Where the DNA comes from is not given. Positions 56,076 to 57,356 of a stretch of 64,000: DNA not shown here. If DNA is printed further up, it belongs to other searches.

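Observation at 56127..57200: Unassigned ~330-aa Cys-framed N-terminal module is the variable part of the family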

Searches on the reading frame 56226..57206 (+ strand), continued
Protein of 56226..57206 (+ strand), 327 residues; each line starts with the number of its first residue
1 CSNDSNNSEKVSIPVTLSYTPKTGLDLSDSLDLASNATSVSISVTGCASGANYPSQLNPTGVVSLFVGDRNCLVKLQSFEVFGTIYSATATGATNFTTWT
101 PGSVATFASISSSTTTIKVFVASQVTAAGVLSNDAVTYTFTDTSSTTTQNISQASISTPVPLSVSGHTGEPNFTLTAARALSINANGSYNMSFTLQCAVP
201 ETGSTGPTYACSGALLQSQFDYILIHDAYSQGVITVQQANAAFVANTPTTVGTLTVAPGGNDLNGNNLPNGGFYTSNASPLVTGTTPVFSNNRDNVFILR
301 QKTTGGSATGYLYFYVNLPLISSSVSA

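Call 60: find_encoding_contigs(protein=P0002, flank=8000, max_places=2)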
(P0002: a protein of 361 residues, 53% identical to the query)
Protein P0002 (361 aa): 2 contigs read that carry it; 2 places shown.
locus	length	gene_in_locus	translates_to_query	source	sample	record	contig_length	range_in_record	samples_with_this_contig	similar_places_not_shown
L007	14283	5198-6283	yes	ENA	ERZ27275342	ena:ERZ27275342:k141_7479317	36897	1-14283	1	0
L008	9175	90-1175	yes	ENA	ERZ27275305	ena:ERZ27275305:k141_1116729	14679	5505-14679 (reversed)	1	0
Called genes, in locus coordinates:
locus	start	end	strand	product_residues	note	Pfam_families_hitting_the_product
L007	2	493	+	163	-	?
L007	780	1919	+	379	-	-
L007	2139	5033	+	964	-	PF04862:DUF642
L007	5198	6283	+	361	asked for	-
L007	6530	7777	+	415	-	PF07690:MFS_1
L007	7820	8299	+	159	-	-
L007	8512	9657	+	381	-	PF13353:Fer4_12 (weak), PF04055:Radical_SAM, PF12544:LAM_C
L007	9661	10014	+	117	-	PF01817:CM_2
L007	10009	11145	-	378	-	PF05977:MFS_3, PF07690:MFS_1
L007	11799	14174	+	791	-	PF00617:RasGEF (faint)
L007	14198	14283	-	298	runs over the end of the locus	PF01553:Acyltransferase, PF16076:Acyltransf_C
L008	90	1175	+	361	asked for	-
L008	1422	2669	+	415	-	PF07690:MFS_1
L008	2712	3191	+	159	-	-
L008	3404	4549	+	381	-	PF13353:Fer4_12 (weak), PF04055:Radical_SAM, PF12544:LAM_C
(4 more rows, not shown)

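Call 61: find_encoding_contigs(protein=P0011, flank=8000, max_places=2)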
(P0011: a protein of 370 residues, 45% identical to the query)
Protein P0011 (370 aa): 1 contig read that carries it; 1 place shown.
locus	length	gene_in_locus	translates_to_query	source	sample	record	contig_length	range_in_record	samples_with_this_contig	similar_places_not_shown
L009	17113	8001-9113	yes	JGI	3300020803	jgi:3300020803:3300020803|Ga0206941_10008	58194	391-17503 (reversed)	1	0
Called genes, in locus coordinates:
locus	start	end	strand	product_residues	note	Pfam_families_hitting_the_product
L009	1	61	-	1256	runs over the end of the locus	PF05342:Peptidase_M26_N (faint), PF07581:Glug (faint)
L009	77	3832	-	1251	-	PF07581:Glug (faint)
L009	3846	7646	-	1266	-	PF07581:Glug (faint), PF05342:Peptidase_M26_N (faint)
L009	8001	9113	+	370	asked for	-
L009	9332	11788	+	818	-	-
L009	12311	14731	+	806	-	-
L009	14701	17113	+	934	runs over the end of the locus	?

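Call 62: find_encoding_contigs(protein=P0016, flank=8000, max_places=2)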
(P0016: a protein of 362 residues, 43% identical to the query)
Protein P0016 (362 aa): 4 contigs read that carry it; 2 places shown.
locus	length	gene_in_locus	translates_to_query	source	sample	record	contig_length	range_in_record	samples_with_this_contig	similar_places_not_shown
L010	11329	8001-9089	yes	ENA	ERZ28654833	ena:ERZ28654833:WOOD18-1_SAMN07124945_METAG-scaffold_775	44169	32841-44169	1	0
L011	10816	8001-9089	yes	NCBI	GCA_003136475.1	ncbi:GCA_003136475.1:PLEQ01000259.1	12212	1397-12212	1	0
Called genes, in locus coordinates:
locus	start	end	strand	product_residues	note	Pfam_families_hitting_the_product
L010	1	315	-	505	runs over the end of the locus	PF00497:SBP_bac_3, PF10613:Lig_chan-Glu_bd (weak), PF00528:BPD_transp_1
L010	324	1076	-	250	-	PF02463:SMC_N (faint), PF00005:ABC_tran, PF13304:AAA_21 (faint)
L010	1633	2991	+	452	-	PF01266:DAO (faint), PF01494:FAD_binding_3 (weak), PF01946:Thi4 (weak), PF12831:FAD_oxidored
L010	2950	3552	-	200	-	PF12796:Ank_2, PF13606:Ank_3 (faint), PF13637:Ank_4, PF13857:Ank_5 (weak), PF00023:Ank (weak)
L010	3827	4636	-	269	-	-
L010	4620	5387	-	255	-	-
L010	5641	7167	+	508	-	-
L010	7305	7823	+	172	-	PF21686:LigD_Prim-Pol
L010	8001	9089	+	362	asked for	-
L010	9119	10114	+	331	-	-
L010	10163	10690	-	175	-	PF07963:N_methyl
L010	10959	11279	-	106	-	PF10861:DUF2784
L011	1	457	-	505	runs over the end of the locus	PF00497:SBP_bac_3, PF10613:Lig_chan-Glu_bd (weak), PF00528:BPD_transp_1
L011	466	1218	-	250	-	PF02463:SMC_N (faint), PF00005:ABC_tran, PF13304:AAA_21 (faint)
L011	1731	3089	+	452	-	PF01266:DAO (faint), PF01494:FAD_binding_3 (weak), PF01946:Thi4 (weak), PF12831:FAD_oxidored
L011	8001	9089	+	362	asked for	-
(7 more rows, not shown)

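Call 66: find_homologous_proteins(query=A1, max_evalue=0.00001)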
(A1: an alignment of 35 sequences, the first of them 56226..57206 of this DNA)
Query A1 (35 sequences) (327 aa, profile of the alignment): 32 proteins with E <= 0.00001 among 8000 candidates.
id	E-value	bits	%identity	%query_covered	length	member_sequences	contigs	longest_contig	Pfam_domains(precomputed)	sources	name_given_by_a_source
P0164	2.4e-140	486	61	98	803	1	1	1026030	-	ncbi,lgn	-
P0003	1.3e-139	483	52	95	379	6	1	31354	-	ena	-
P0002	2.4e-139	483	53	95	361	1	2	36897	-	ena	-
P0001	7.6e-135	468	56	99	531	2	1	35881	-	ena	-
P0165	1.1e-134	467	55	99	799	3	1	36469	PF07581.18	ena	-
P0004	1.1e-134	467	50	95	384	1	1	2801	-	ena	-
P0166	7.9e-134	464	55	97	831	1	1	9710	-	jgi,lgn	-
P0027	1.0e-132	461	61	98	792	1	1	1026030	-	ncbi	-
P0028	1.5e-132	460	54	96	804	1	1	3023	-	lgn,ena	-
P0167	2.2e-132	460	100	100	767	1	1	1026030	-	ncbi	-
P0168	1.1e-130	454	60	100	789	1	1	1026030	-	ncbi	-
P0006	1.8e-130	453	49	96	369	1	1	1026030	-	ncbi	-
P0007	3.5e-130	452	47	98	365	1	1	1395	-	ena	-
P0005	7.6e-130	451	52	95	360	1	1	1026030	-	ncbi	-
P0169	5.1e-129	448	55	94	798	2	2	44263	PF05342.20,PF07581.18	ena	-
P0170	2.0e-127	443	59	100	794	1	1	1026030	PF07581.18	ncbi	-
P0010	3.6e-127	442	46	99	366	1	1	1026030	-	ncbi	-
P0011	1.6e-124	434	45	98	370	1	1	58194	-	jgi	-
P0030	3.3e-121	423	48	98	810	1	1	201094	PF07581.18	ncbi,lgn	-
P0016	2.4e-115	404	43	93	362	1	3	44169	-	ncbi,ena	-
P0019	6.0e-109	382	40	97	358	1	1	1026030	-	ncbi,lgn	-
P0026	2.4e-100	354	36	95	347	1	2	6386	-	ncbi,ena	-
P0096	8.7e-50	188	36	42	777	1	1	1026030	-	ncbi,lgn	-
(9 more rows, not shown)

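Call 79: predict_structure(alignment_id=A3)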
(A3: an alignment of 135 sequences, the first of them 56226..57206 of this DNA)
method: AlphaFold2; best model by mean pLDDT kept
length: 327 residues; sequences in the alignment: 135
mean_pLDDT: 87.2   pTM: 0.69
mean pLDDT of the five models: 87.2, 86.8, 86.3, 85.9, 85.9
residues with pLDDT >= 90: 218; 70-90: 65; 50-70: 33; < 50: 11
segments of 3 or more residues with pLDDT < 50: 322-327
pLDDT, mean of each block of 10 residues (from residue 1): 66 91 57 71 96 84 95 97 94 95 92 92 95 94 60 71 72 94 86 97 96 97 95 91 97 97 96 96 84 92 95 90 40
secondary structure, 60 per line:
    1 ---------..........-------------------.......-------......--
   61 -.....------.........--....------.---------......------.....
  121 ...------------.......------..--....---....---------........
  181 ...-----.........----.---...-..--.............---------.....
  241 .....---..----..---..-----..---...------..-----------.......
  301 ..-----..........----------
elements in order: E10-19 E39-45 E53-58 E62-66 E73-81 E84-87 E104-109 E116-123 E136-142 E160-163 E173-183 E189-197 H216-219 E220-226 H236-245 E272-274 E294-302 E308-317

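Call 82: fold_search(model_id=the predicted structure, library=pdb)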
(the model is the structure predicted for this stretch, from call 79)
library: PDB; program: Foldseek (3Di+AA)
matches with E <= 10: 660; with E <= 0.001: 0
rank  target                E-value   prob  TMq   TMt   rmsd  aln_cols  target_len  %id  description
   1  3mu3_A                3.5e-02  0.41  0.18  0.32  11.9       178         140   11  Crystal structure of chicken MD-1 complexed with lipid IVa (released 2010-06-09)
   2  3t6q_C                4.1e-02  0.66  0.21  0.39   9.0       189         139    7  Crystal structure of mouse RP105/MD-1 complex (released 2011-11-09)
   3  2ag9_A                4.3e-02  0.47  0.20  0.32  10.2       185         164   11  Crystal Structure of the Y137S mutant of GM2-Activator Protein (released 2005-10-25)
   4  2wb7_A                4.8e-02  0.11  0.16  0.11  24.5       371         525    9  pT26-6p (released 2009-03-03)
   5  3m7o_A                6.9e-02  0.41  0.18  0.33  11.5       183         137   10  Crystal structure of mouse MD-1 in complex with phosphatidylcholine (released 2010-06-09)
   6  3umn_A                1.1e-01  0.44  0.18  0.40   7.8       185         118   11  Crystal Structure of Lamin-B1 (released 2011-11-30)
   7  3kog                  1.1e-01  0.03  0.08  0.10  26.2       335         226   10  Crystal structure of Putative pore-forming toxin (YP_001301288.1) from Bacteroides vulgatus ATCC 8482 at 1.85 A resoluti (released 2009-12-01)
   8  6sue_A                1.3e-01  0.20  0.25  0.06  13.8       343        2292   10  Structure of Photorhabdus luminescens Tc holotoxin pore, Mutation TccC3-D651A (released 2019-11-06)
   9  2o62_A                1.3e-01  0.06  0.13  0.16  20.1       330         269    8  CRYSTAL STRUCTURE OF A PROTEIN WITH UNKNOWN FUNCTION FROM DUF3598 FAMILY (NPUN_R4044) FROM NOSTOC PUNCTIFORME PCC 7310 (released 2007-02-13)
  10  3rg1_C                1.4e-01  0.35  0.19  0.36   9.2       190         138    8  Crystal structure of the RP105/MD-1 complex (released 2011-08-31)
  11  5yvf_B                1.4e-01  0.08  0.15  0.16  19.8       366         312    9  Crystal structure of BFA1 (released 2018-08-08)
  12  5yvf_C                1.6e-01  0.06  0.16  0.16  20.1       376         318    8  Crystal structure of BFA1 (released 2018-08-08)
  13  3rg1_H                1.7e-01  0.23  0.18  0.33   8.8       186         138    8  Crystal structure of the RP105/MD-1 complex (released 2011-08-31)
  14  3b2d_C                1.8e-01  0.28  0.20  0.35   9.1       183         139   10  Crystal structure of human RP105/MD-1 complex (released 2011-11-09)
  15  5yvf_A                1.9e-01  0.07  0.16  0.17  19.9       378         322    8  Crystal structure of BFA1 (released 2018-08-08)
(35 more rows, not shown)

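Call 84: fold_search(model_id=the predicted structure, library=viral)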
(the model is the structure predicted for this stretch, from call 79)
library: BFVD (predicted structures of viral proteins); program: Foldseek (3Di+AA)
matches with E <= 10: 426; with E <= 0.001: 0
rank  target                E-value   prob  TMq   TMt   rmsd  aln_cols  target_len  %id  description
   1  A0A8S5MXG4            5.7e-03  0.51  0.18  0.10  17.3       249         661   13  DUF6273 domain-containing protein [Siphoviridae sp. ct91l7]
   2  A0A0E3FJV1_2          8.2e-03  0.33  0.17  0.08  26.9       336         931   10  Virion structural protein [Synechococcus phage ACG-2014j]
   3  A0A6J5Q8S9            1.2e-02  0.06  0.09  0.09  26.4       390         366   10  Fibronectin type III [uncultured Caudovirales phage]
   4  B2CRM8                1.8e-02  0.10  0.12  0.11  17.6       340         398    9  Uncharacterized protein [Betalipothrixvirus uzonense]
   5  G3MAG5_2              2.6e-02  0.21  0.19  0.09  34.4       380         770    9  Gp424 [Bacillus phage G]
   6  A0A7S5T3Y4            4.0e-02  0.06  0.09  0.08  22.2       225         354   12  (no name in the UniProt tables at hand)
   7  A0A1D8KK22            4.2e-02  0.12  0.16  0.12  29.1       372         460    8  Rhs family protein-like protein [Synechococcus phage S-CAM3]
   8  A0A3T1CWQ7            4.9e-02  0.12  0.13  0.15  20.0       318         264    9  PKD domain-containing protein [Acanthamoeba castellanii medusavirus J1]
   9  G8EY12                5.5e-02  0.06  0.11  0.04  26.1       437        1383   11  Fibronectin type-III domain-containing protein [Synechococcus phage S-CAM8]
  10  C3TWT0                5.8e-02  0.21  0.17  0.09  15.1       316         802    8  Vef [Euproctis pseudoconspersa nucleopolyhedrovirus]
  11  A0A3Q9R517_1          6.7e-02  0.28  0.16  0.08  21.2       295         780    7  (no name in the UniProt tables at hand)
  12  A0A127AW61            7.5e-02  0.11  0.13  0.07  20.3       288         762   10  Putative regulator of chromosome condensation [Bacillus phage SP-15]
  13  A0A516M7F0            7.9e-02  0.12  0.16  0.08  22.8       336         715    6  (no name in the UniProt tables at hand)
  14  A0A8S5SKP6            1.0e-01  0.11  0.15  0.12  20.6       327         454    9  Uncharacterized protein [Siphoviridae sp. ctrCN24]
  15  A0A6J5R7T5            1.1e-01  0.07  0.16  0.08  33.3       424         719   10  Fibronectin type III [uncultured Caudovirales phage]
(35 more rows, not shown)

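Call 85: find_encoding_contigs(protein=P0164, flank=1000, max_places=3)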
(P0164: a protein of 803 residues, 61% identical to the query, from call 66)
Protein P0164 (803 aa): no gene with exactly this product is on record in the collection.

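Call 86: find_encoding_contigs(protein=P0030, flank=10000, max_places=2)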
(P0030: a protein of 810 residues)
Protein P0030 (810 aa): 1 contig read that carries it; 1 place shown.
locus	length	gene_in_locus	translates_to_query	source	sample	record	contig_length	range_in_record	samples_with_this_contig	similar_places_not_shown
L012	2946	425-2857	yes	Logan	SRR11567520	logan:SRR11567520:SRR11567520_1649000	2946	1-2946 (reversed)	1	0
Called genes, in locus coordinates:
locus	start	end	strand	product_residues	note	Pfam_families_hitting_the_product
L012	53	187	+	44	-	-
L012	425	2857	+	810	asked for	PF07581:Glug (faint)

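Call 91: search_protein_families(library=ncbifam, proteins=[P0005, P0026, P0016, P0002, P0097, P0064, P0122, L001:9863-10921:+, L001:11990-13381:+], max_evalue=1)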
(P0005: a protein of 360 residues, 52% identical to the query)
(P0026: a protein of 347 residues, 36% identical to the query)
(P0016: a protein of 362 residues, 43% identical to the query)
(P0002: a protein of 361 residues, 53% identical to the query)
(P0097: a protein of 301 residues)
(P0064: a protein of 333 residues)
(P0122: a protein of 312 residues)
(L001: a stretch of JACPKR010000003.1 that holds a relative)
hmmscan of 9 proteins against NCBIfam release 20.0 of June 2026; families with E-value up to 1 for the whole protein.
P0005 (360 aa): 0 families

P0026 (347 aa): 0 families

P0016 (362 aa): 2 families
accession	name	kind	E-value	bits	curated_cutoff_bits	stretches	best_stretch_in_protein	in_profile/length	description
NF033565.0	trans_MerF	equivalog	0.034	14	50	1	4-27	9-32/59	mercury resistance system transport protein MerF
NF033216.1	lipo_YgdI_YgdR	subfamily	0.037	13.9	42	0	78-98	6-26/71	YgdI/YgdR family lipoprotein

P0002 (361 aa): 0 families

P0097 (301 aa): 1 family
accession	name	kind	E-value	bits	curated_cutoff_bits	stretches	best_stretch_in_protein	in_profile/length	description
NF047832.1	caspase_w_EACC1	subfamily_domain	0.015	14.7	140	1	39-117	113-186/211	caspase, EACC1-associated type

P0064 (333 aa): 0 families

P0122 (312 aa): 0 families

L001:9863-10921:+ (352 aa): 2 families
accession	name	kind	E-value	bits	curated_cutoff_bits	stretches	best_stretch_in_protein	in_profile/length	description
NF041433.1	UmoA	subfamily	0.0073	16.1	200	1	202-316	60-169/178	UmoA family flagellar biogenesis regulator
NF041193.1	lipo_SP0191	subfamily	0.38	10.7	75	1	10-51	6-48/190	SP0191 family lipoprotein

L001:11990-13381:+ (463 aa): 0 families
